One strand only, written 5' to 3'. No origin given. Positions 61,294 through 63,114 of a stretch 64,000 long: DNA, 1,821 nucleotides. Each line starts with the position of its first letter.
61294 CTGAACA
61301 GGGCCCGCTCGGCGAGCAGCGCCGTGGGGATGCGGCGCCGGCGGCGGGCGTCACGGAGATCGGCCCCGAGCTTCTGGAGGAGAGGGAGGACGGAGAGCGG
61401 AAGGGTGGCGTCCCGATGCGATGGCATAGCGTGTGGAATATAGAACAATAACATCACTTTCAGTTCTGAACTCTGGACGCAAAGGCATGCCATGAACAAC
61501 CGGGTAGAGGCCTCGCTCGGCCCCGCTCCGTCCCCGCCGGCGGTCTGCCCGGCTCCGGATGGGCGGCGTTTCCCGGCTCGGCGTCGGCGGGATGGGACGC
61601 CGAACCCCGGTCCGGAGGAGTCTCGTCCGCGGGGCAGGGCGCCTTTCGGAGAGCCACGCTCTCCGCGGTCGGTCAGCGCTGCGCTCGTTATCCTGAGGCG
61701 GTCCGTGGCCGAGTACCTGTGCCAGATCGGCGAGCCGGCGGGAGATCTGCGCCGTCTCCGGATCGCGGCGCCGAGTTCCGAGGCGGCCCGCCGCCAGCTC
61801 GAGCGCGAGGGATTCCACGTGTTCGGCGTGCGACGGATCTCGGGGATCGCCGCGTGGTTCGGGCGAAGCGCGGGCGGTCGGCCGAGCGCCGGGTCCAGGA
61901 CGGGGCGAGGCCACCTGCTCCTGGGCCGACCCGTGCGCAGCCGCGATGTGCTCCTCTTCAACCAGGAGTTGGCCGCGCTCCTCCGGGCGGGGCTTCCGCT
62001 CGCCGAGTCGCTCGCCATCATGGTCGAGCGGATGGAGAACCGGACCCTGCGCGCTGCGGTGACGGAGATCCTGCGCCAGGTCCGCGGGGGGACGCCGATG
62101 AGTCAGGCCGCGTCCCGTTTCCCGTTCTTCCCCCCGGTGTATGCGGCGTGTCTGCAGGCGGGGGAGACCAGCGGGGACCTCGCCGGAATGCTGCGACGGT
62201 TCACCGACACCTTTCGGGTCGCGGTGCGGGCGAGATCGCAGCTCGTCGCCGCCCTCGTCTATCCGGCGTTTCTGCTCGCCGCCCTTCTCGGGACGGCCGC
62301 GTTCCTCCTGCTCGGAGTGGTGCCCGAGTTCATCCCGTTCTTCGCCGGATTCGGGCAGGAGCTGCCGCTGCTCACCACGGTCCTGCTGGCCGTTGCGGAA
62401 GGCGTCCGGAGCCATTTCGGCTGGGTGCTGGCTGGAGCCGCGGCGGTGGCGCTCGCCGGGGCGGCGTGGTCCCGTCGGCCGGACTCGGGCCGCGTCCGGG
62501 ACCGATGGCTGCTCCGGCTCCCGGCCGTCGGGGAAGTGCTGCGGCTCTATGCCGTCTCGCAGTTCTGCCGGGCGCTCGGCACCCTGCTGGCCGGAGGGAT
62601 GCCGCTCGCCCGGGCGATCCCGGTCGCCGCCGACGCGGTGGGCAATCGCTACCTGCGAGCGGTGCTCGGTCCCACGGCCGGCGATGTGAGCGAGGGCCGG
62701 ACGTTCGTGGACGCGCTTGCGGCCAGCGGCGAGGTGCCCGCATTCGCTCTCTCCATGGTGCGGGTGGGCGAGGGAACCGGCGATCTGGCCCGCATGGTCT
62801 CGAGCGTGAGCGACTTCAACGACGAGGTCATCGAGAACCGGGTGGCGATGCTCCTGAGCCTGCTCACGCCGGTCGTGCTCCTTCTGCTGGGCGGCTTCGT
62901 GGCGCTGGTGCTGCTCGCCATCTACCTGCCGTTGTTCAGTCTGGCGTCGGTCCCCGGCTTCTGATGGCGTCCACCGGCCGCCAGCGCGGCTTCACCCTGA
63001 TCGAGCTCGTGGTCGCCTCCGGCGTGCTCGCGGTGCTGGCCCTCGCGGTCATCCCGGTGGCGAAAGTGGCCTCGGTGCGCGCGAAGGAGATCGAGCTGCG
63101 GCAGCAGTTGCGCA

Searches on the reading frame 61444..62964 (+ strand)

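Call 25: search_protein_families(library=pfam, proteins=[window:61444-62964:+], max_evalue=0.001)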
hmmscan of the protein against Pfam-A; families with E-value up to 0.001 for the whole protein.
window:61444-62964:+ (506 aa): 1 family
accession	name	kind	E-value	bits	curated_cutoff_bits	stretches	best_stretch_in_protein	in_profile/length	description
PF00482.28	T2SSF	-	8.7e-49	165.1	25.2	2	174-294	3-125/125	Type II secretion system (T2SS), protein F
